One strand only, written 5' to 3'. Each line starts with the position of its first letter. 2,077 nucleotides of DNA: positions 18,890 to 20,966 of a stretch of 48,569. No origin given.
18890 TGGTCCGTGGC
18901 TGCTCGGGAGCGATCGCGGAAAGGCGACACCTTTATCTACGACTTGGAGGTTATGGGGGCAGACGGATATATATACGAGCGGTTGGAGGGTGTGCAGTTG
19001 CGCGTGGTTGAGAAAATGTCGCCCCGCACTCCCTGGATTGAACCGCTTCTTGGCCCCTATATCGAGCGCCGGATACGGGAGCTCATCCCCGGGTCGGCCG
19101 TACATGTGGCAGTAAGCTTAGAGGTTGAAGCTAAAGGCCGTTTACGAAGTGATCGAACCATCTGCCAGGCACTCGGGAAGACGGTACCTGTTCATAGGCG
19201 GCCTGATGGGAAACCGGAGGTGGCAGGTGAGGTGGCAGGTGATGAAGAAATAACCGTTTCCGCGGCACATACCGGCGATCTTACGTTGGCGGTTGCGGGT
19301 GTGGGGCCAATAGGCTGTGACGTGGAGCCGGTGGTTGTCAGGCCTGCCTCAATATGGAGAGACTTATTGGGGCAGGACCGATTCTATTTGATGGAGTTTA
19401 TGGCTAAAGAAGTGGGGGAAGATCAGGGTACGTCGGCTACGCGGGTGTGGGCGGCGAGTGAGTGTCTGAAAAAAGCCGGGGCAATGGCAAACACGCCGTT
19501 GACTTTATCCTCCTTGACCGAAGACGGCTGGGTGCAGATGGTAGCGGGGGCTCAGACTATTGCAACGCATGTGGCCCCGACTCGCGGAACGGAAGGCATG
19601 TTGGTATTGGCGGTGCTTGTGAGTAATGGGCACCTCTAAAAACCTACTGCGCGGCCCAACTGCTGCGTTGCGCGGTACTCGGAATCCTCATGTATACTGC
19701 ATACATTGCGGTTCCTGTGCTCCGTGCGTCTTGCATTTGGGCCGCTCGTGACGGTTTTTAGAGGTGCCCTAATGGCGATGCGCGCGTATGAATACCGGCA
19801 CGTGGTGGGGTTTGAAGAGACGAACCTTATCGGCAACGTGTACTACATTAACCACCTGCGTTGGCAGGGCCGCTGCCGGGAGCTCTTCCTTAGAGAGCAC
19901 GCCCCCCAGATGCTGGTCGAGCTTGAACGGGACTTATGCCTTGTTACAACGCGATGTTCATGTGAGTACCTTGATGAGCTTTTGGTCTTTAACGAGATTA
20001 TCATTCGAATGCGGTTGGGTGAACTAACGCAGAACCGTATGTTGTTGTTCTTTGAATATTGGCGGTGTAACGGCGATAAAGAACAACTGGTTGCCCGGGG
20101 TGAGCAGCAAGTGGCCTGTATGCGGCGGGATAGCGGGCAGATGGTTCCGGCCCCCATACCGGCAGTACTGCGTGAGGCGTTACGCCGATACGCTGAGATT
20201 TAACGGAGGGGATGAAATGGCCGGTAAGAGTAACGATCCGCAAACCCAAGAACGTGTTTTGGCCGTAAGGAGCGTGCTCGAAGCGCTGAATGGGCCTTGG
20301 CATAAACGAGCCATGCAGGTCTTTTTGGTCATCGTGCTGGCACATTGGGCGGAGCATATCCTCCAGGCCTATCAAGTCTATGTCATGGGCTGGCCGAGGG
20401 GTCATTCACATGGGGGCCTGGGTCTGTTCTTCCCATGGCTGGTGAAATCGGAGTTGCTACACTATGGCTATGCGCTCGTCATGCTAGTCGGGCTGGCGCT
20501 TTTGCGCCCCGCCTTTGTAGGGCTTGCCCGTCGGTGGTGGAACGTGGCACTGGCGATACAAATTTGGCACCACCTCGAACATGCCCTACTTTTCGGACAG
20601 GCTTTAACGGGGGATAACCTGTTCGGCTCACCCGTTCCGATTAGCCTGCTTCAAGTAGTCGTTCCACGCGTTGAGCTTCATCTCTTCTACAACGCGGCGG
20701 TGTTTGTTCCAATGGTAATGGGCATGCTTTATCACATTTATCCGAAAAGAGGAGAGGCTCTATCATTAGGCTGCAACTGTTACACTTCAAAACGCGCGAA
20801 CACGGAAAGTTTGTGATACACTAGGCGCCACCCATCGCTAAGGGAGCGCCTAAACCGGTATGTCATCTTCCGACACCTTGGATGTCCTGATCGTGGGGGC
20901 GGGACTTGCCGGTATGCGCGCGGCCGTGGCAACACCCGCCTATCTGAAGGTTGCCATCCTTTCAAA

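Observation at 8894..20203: Enediyne-type (PksE) polyketide cassette in a diderm genome, embedded among housekeeping genes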

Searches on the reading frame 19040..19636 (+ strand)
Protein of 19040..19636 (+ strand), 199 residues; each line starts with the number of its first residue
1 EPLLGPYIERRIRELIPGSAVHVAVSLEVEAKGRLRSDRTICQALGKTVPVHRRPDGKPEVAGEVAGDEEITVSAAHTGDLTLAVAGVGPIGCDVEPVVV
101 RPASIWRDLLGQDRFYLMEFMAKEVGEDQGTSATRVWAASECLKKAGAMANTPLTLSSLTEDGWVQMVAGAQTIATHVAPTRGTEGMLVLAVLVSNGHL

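Call 54: search_solved_structures(query=A2, max_evalue=10, show_alignments=2)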
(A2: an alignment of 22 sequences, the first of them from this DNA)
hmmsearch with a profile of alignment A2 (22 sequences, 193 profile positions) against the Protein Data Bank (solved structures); distinct sequences matched with E-value up to 10: 2.
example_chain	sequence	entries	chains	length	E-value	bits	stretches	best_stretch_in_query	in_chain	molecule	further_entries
1qr0_A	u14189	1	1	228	0.0036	20.3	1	49-148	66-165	4'-PHOSPHOPANTETHEINYL TRANSFERASE SFP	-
4mrt_A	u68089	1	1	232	0.0038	20.2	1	49-148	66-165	4'-phosphopantetheinyl transferase sfp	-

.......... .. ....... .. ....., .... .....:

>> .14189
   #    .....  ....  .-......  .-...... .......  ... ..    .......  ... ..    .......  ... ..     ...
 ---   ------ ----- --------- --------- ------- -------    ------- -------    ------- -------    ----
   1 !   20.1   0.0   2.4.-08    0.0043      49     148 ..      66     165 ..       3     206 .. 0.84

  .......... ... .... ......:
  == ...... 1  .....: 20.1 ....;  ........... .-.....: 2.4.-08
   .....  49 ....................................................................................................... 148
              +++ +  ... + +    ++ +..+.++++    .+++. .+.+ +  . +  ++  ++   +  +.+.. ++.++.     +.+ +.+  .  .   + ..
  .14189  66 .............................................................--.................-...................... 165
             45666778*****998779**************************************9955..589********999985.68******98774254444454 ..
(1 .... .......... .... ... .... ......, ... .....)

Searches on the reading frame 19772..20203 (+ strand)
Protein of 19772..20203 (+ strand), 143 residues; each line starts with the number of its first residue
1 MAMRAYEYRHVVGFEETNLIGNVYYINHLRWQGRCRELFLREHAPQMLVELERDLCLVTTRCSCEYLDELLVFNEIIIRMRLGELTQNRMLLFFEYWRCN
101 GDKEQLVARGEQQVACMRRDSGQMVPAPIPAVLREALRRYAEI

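Call 4: search_protein_families(library=pfam, proteins=[window:19772-20203:+], max_evalue=0.01)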
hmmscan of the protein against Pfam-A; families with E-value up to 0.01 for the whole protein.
window:19772-20203:+ (143 aa): 1 family
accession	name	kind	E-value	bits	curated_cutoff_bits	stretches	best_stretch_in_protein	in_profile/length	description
PF13279.12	4HBT_2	-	1.6e-12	48.4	25.5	1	12-137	1-122/122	Thioesterase-like superfamily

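Call 5: search_protein_families(library=ncbifam, proteins=[window:19772-20203:+], max_evalue=0.01)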
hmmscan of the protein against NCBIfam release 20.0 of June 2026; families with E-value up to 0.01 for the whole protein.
window:19772-20203:+ (143 aa): 3 families
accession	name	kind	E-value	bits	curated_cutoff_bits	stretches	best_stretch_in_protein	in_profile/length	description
TIGR02799.1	thio_ybgC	equivalog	7.6e-11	42.4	141.35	1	10-135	5-125/126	tol-pal system-associated acyl-CoA thioesterase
TIGR00051.1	TIGR00051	subfamily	7.3e-07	29.5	68.7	1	12-123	4-112/117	YbgC/FadM family acyl-CoA thioesterase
NF008065.0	PRK10800.1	equivalog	4.6e-05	23.5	185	1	5-131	5-126/134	tol-pal system-associated acyl-CoA thioesterase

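Call 7: search_solved_structures(query=window:19772-20203:+, max_evalue=0.1, show_alignments=2)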
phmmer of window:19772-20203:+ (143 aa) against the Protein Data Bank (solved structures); distinct sequences matched with E-value up to 0.1: 10.
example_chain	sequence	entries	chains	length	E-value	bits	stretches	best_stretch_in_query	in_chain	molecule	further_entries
2w3x_A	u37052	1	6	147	5.2e-49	169.3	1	4-137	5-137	CALE7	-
4i4j_A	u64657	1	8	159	2.2e-45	157.5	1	6-141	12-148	ACP-polyene thioesterase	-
5vpj_A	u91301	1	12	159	8.2e-39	136.2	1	2-141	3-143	Thioesterase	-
9ccr_A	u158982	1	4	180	2.1e-37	131.6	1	3-141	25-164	Thioesterase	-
2xem_A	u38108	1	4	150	3.3e-36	127.8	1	5-142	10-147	DYNE7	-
2xfl_A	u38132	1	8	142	3.7e-36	127.7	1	5-142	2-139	DYNE7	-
5v10_A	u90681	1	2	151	4.6e-07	33.4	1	5-137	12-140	Uncharacterized protein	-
5wh9_A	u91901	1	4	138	1.3e-06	31.9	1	8-137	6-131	4-hydroxybenzoyl-CoA thioesterase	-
2nuj_A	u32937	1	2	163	2.9e-05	27.5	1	12-128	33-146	Thioesterase superfamily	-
2egi_A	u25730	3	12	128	0.0011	22.3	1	6-128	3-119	Hypothetical protein aq_1494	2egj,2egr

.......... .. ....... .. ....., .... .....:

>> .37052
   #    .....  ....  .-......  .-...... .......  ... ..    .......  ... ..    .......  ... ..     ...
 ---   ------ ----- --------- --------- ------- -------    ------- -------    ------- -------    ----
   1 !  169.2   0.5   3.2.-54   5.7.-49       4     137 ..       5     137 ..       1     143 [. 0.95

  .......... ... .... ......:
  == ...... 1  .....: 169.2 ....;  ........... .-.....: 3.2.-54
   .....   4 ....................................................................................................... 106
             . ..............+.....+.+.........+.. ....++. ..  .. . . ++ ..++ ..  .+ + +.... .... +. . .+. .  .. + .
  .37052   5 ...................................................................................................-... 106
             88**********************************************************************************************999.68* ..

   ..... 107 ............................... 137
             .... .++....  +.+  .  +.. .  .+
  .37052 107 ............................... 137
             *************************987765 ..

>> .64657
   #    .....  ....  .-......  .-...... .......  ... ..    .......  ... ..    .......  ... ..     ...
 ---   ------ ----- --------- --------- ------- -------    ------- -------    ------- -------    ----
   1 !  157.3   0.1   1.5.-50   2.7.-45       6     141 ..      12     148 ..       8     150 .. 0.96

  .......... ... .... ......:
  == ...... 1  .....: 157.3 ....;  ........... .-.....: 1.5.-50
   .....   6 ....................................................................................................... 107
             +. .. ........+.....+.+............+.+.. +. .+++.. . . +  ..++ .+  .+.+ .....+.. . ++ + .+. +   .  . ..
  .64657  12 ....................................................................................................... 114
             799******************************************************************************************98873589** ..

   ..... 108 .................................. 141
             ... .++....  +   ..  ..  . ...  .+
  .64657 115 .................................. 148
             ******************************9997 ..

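Call 8: find_encoding_contigs(protein=window:19772-20203:+, flank=10000, max_places=6)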
Protein window:19772-20203:+ (143 aa): 1 contig read that carries it; 1 place shown.
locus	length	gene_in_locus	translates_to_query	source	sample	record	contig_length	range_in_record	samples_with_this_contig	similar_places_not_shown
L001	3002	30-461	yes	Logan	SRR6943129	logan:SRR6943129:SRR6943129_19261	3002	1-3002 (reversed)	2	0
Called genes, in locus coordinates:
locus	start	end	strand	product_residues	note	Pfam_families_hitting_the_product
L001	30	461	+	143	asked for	PF13279:4HBT_2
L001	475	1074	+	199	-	-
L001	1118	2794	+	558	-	PF00890:FAD_binding_2, PF03486:HI0933_like (faint), PF07992:Pyr_redox_2 (faint), PF02910:Succ_DH_flav_C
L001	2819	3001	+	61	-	?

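Call 22: search_dna_similar(query=window:19772-20203:+, collection=plasmids, mode=protein, max_evalue=1e-10, max_rows=30)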
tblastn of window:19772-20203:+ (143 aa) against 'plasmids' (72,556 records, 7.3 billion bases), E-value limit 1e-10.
Records with a match: 49; places in all: 56; records where one place covers at least 80% of the query: 49.
Best place of each record, by identity: <60% 49.
By first word of the organism name: Streptomyces 47; Nonomuraea 1; Sinorhizobium 1.
By predicted mobility (MOB-suite, as given by PLSDB): non-mobilizable 44; mobilizable 4; conjugative 1.
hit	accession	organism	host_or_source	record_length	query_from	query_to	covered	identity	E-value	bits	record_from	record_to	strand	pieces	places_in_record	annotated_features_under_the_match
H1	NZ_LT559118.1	Nonomuraea gerenzanensis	-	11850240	6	141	95%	56.2%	2e-43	158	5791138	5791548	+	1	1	none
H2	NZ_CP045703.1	Streptomyces finlayi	pure culture,soil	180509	6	141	95%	55.1%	5e-42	154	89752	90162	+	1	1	acyl-CoA thioesterase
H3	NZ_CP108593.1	Streptomyces sp. NBC_01178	-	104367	6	142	96%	54.3%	2e-43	158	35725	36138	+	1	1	acyl-CoA thioesterase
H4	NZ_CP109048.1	Streptomyces sp. NBC_00637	-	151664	1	140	98%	52.9%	4e-43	157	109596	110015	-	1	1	acyl-CoA thioesterase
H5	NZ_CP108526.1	Streptomyces zaomyceticus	-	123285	1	141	99%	52.5%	1e-43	159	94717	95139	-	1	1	acyl-CoA thioesterase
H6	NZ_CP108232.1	Streptomyces zaomyceticus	-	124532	1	141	99%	52.5%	1e-43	159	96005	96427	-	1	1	acyl-CoA thioesterase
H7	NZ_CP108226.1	Streptomyces zaomyceticus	-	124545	1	141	99%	52.5%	1e-43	159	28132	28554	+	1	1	acyl-CoA thioesterase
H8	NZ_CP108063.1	Streptomyces zaomyceticus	-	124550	1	141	99%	52.5%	1e-43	159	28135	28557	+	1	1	acyl-CoA thioesterase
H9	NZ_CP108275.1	Streptomyces zaomyceticus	-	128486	1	141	99%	52.5%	1e-43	159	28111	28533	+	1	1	acyl-CoA thioesterase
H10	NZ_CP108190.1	Streptomyces zaomyceticus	-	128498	1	141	99%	52.5%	1e-43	159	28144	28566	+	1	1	acyl-CoA thioesterase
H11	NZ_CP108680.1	Streptomyces sp. NBC_01216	-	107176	1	141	99%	52.5%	4e-43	157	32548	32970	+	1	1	acyl-CoA thioesterase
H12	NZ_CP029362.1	Streptomyces globisporus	tomato,cultured microbe,flower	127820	6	142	96%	53.6%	1e-42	156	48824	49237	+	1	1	thioesterase family protein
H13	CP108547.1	Streptomyces globisporus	-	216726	6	142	96%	53.6%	1e-42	156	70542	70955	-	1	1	acyl-CoA thioesterase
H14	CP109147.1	Streptomyces globisporus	-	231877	6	142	96%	53.6%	1e-42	156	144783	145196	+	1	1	acyl-CoA thioesterase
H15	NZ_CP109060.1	Streptomyces globisporus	-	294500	6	142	96%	53.6%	1e-42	156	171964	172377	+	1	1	thioesterase family protein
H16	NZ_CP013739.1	Streptomyces globisporus C-1027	soil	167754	6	142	96%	53.6%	1e-42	156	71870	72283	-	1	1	thioesterase family protein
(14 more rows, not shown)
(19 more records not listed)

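Call 24: get_annotated_region(hit=H16, flank=16000)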
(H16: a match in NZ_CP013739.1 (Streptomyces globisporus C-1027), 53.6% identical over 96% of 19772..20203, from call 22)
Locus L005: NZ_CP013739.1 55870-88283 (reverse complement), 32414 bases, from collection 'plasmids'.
description: Streptomyces globisporus C-1027 plasmid SGLP1, complete sequence
organism: Streptomyces globisporus C-1027 (NCBI taxid 1172567)
taxonomy: Bacteria; Actinomycetota; Actinomycetes; Kitasatosporales; Streptomycetaceae; Streptomyces; Streptomyces globisporus; Streptomyces globisporus C-1027
host: -; source: soil; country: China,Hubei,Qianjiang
typing (MOB-suite, as given by PLSDB): non-mobilizable; replicon rep_cluster_1910
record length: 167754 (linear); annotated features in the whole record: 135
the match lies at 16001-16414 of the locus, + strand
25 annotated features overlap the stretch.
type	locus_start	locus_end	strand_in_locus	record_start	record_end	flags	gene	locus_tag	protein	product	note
CDS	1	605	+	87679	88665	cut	-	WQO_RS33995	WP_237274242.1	DUF1702 family protein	-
CDS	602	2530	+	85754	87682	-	-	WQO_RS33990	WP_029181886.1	CRTAC1 family protein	-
CDS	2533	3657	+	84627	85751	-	-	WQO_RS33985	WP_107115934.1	RnfABCDGE type electron transport complex subunit D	-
CDS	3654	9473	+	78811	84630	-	-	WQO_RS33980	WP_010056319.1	type I polyketide synthase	GO:0030639 - polyketide biosynthetic process [Evidence IEA]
CDS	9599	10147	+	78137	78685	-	-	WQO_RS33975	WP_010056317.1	NADH-dependent FAD reductase SgcE6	-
CDS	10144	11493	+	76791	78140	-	-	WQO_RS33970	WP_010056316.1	cytochrome P450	-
CDS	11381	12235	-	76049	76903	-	-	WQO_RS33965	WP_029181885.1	AraC family transcriptional regulator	-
CDS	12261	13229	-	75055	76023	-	-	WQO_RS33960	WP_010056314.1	streptomycin biosynthesis operon regulator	-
CDS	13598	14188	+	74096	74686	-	-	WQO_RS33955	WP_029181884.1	DUF5987 family protein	-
CDS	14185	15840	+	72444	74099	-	-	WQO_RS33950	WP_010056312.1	GMC family oxidoreductase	-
CDS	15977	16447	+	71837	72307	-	-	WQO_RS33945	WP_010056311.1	thioesterase family protein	-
CDS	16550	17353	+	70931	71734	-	-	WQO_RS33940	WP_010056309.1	TIGR03084 family metal-binding protein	-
CDS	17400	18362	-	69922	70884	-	-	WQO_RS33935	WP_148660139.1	hypothetical protein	-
CDS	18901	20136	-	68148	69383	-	-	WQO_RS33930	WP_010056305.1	helix-turn-helix domain-containing protein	-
CDS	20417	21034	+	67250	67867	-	-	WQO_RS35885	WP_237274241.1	acyl carrier protein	-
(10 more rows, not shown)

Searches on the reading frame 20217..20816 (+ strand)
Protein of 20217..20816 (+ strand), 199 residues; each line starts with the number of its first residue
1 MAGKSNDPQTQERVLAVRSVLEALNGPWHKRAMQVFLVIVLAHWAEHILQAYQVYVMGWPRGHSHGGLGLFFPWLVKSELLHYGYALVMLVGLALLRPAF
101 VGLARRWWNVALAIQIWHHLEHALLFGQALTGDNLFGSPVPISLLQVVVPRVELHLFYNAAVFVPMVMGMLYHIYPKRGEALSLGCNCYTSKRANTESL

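Call 30: search_protein_families(library=pfam, proteins=[window:20217-20816:+], max_evalue=0.001)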
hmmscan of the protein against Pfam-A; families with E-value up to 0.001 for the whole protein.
window:20217-20816:+ (199 aa): 0 families

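Call 73: find_homologous_proteins(query=window:20217-20816:+, max_evalue=0.001)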
Query window:20217-20816:+ (199 aa): 5083 proteins with E <= 0.001 among 5750 candidates; the best 120 are listed.
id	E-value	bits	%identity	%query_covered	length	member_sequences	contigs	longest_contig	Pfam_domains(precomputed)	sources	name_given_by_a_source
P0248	1.6e-130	451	100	100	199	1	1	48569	-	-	-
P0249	3.1e-79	283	71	85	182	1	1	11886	-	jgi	jgi:hypothetical protein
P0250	4.1e-78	280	62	100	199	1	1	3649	-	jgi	jgi:hypothetical protein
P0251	4.6e-77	276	67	89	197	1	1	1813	-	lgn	-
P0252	4.0e-76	273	60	98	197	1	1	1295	-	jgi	-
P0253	4.2e-76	273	65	93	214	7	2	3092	-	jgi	jgi:hypothetical protein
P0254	9.3e-76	272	61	99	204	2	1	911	-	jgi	-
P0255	2.1e-75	271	65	89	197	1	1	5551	-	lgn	-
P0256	2.2e-75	271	62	94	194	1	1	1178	-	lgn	-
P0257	2.0e-74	267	63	89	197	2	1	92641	-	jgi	jgi:hypothetical protein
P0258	2.7e-74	267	59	97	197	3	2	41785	-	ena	-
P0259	2.8e-74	267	63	93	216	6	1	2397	-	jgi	jgi:hypothetical protein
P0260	4.5e-74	266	67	87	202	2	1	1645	-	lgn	-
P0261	6.8e-74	266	63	94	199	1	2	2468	-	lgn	-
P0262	1.2e-73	265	61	92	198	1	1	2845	-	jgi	jgi:hypothetical protein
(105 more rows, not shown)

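Call 78: search_solved_structures(query=A4, max_evalue=10, show_alignments=2)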
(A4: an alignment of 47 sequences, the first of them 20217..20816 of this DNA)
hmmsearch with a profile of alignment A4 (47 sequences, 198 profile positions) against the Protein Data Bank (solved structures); distinct sequences matched with E-value up to 10: 3.
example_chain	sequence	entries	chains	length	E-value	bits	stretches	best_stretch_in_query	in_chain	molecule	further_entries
8pkd_A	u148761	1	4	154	0.023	17.3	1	9-82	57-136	Cellulose synthase operon protein D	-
7zmy_A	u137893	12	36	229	0.39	13.3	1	79-118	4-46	xenorhodopsin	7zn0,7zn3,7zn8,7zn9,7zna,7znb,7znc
7zng_A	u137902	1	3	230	0.39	13.3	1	79-118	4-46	xenorhodopsin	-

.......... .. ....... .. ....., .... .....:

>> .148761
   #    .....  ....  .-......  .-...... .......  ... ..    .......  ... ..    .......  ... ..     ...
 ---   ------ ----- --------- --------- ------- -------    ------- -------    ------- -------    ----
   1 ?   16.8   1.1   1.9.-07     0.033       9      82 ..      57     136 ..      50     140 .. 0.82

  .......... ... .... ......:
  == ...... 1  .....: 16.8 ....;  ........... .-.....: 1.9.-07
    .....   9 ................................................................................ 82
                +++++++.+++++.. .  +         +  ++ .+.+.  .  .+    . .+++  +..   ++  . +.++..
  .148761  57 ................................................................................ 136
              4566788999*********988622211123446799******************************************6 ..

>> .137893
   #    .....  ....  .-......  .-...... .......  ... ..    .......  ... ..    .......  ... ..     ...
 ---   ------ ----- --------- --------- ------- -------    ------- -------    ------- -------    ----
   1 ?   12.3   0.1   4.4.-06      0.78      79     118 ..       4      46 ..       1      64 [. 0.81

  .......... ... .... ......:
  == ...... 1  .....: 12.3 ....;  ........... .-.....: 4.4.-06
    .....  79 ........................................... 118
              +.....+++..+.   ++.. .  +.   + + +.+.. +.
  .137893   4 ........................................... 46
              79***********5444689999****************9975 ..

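Call 88: predict_structure(alignment_id=A4)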
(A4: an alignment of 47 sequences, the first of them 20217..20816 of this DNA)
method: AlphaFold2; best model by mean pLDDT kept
length: 199 residues; sequences in the alignment: 47
mean_pLDDT: 89.2   pTM: 0.82
mean pLDDT of the five models: 89.2, 87.3, 87.0, 85.7, 83.1
residues with pLDDT >= 90: 142; 70-90: 41; 50-70: 14; < 50: 2
segments of 3 or more residues with pLDDT < 50: none
pLDDT, mean of each block of 10 residues (from residue 1): 72 93 94 96 93 95 91 88 93 96 96 96 93 94 90 84 95 89 75 57
secondary structure, 60 per line:
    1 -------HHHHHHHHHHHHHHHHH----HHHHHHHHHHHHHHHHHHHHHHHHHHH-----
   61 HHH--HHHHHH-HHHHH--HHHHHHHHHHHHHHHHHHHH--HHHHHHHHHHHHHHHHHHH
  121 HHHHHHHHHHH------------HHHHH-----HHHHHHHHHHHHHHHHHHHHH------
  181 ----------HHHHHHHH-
elements in order: H8-24 H29-55 H66-71 H73-77 H80-99 H102-131 H144-148 H154-174 H191-198

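Call 91: fold_search(model_id=the predicted structure, library=pdb)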
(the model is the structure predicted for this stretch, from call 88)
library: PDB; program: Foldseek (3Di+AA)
matches with E <= 10: 108; with E <= 0.001: 0
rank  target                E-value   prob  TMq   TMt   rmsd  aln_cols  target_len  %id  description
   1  8r96_B                8.1e-01  0.51  0.34  0.26   7.9       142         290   12  Crystal structure of the cryorhodopsin CryoR2 at pH 4.6, type A crystals (released 2024-12-11)
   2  8r96_A                8.1e-01  0.47  0.34  0.26   8.0       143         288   12  Crystal structure of the cryorhodopsin CryoR2 at pH 4.6, type A crystals (released 2024-12-11)
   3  8r96_C                9.0e-01  0.47  0.34  0.26   8.0       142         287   12  Crystal structure of the cryorhodopsin CryoR2 at pH 4.6, type A crystals (released 2024-12-11)
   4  6uuj_E                9.5e-01  0.08  0.15  0.18  26.8       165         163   16  Structure of PE5-PPE4-EspG3 complex from the type VII (ESX-3) secretion system, space group P212121 (released 2020-01-29)
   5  8r97_B                1.0e+00  0.47  0.35  0.27   7.7       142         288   12  Crystal structure of the cryorhodopsin CryoR2 at pH 4.6, type B crystals, non-illuminated state (released 2024-12-11)
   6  8r96_E                1.2e+00  0.41  0.34  0.26   8.0       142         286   12  Crystal structure of the cryorhodopsin CryoR2 at pH 4.6, type A crystals (released 2024-12-11)
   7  6uuj_K                1.2e+00  0.06  0.15  0.18  26.8       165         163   16  Structure of PE5-PPE4-EspG3 complex from the type VII (ESX-3) secretion system, space group P212121 (released 2020-01-29)
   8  8r96_D                1.4e+00  0.35  0.34  0.26   8.0       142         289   12  Crystal structure of the cryorhodopsin CryoR2 at pH 4.6, type A crystals (released 2024-12-11)
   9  6uuj_B                1.5e+00  0.06  0.15  0.18  26.8       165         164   16  Structure of PE5-PPE4-EspG3 complex from the type VII (ESX-3) secretion system, space group P212121 (released 2020-01-29)
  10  8r97_F                1.6e+00  0.35  0.35  0.27   7.8       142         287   12  Crystal structure of the cryorhodopsin CryoR2 at pH 4.6, type B crystals, non-illuminated state (released 2024-12-11)
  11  8t1d_B                1.8e+00  0.15  0.25  0.11  10.6       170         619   16  Open-state cryo-EM structure of full-length human TRPV4 in complex with agonist 4a-PDD (released 2023-07-05)
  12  8r0p_A                1.9e+00  0.30  0.34  0.27   7.8       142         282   12  Cryo-EM structure of the microbial rhodopsin CryoR2 at pH 8.0 in detergent (released 2025-05-14)
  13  8tn1_A                1.9e+00  0.23  0.32  0.39   8.5       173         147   16  De novo designed protein binds poly ADP ribose polymerase inhibitors (PARPi) - apo (released 2024-04-24)
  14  7r0w_A                1.9e+00  0.23  0.39  0.36  16.9       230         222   14  2.8 Angstrom cryo-EM structure of the dimeric cytochrome b6f-PetP complex from Synechocystis sp. PCC 6803 with nativel (released 2022-07-06)
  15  5kp0_MODEL_1_A        1.9e+00  0.05  0.14  0.17  15.3       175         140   14  Recognition and targeting mechanisms by chaperones in flagella assembly and operation (released 2016-08-17)
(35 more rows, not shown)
